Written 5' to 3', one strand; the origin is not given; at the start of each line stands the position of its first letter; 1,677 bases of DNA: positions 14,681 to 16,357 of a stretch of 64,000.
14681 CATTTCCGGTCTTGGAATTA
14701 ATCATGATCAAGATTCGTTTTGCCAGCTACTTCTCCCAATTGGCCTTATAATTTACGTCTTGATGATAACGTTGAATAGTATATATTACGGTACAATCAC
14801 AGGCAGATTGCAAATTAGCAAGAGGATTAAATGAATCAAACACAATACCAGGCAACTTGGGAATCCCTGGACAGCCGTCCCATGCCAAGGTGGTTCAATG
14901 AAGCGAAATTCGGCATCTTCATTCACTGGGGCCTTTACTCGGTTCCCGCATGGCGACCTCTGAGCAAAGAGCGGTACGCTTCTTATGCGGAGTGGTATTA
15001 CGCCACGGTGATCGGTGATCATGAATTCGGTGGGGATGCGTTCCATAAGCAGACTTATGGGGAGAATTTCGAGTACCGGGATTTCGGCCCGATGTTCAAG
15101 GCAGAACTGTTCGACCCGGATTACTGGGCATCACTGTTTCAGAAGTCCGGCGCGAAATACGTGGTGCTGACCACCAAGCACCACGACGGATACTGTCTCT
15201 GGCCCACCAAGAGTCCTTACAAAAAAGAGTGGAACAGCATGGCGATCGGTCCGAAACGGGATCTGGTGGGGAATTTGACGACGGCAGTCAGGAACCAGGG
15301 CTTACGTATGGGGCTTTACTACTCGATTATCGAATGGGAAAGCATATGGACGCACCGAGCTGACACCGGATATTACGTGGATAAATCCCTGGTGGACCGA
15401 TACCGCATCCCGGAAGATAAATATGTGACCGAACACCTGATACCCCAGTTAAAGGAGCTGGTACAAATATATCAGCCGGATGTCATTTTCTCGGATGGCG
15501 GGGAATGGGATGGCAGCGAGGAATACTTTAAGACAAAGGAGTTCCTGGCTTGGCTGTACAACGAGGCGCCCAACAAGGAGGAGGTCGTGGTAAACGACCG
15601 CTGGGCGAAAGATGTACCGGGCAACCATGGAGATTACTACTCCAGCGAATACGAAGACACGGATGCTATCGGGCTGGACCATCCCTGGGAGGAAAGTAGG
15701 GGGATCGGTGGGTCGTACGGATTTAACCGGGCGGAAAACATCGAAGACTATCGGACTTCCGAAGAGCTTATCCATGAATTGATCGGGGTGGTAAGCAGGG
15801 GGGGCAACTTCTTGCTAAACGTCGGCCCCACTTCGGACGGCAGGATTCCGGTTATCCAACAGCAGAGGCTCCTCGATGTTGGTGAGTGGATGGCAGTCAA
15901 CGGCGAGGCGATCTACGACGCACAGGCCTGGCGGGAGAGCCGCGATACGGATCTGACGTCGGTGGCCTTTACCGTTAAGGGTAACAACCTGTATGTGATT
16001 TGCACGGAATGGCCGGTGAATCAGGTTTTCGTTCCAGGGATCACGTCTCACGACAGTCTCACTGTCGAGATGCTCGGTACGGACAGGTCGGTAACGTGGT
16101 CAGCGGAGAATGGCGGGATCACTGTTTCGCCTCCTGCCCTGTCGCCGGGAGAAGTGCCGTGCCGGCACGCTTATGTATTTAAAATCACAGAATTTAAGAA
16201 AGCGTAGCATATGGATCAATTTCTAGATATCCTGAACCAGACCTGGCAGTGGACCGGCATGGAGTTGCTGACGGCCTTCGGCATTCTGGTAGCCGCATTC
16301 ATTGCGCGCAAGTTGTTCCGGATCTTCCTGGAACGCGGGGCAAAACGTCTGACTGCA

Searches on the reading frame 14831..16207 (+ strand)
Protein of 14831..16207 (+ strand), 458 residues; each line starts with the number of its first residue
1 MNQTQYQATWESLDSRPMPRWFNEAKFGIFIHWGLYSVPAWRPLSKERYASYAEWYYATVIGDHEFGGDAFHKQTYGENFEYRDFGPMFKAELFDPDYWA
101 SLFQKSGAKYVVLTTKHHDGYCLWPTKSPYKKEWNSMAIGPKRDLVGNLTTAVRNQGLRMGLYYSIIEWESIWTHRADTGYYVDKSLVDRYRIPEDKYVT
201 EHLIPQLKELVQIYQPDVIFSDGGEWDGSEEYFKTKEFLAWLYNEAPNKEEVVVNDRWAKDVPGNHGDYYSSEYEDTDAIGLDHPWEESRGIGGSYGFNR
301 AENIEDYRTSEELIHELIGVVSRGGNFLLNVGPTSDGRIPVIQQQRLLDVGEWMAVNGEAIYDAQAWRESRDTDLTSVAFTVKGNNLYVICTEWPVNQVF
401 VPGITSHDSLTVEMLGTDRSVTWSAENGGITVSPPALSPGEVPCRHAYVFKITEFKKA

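Call 64: search_protein_families(library=pfam, proteins=[window:14831-16207:+], max_evalue=0.000001)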
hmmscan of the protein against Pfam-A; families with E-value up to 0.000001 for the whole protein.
window:14831-16207:+ (458 aa): 2 families
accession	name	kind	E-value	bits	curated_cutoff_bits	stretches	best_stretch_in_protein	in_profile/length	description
PF01120.23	Alpha_L_fucos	-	2.3e-116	389.4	25.2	1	2-359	10-345/345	Alpha-L-fucosidase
PF16757.11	Fucosidase_C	-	1.5e-11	45.1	25.6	1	372-453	3-88/88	Alpha-L-fucosidase C-terminal domain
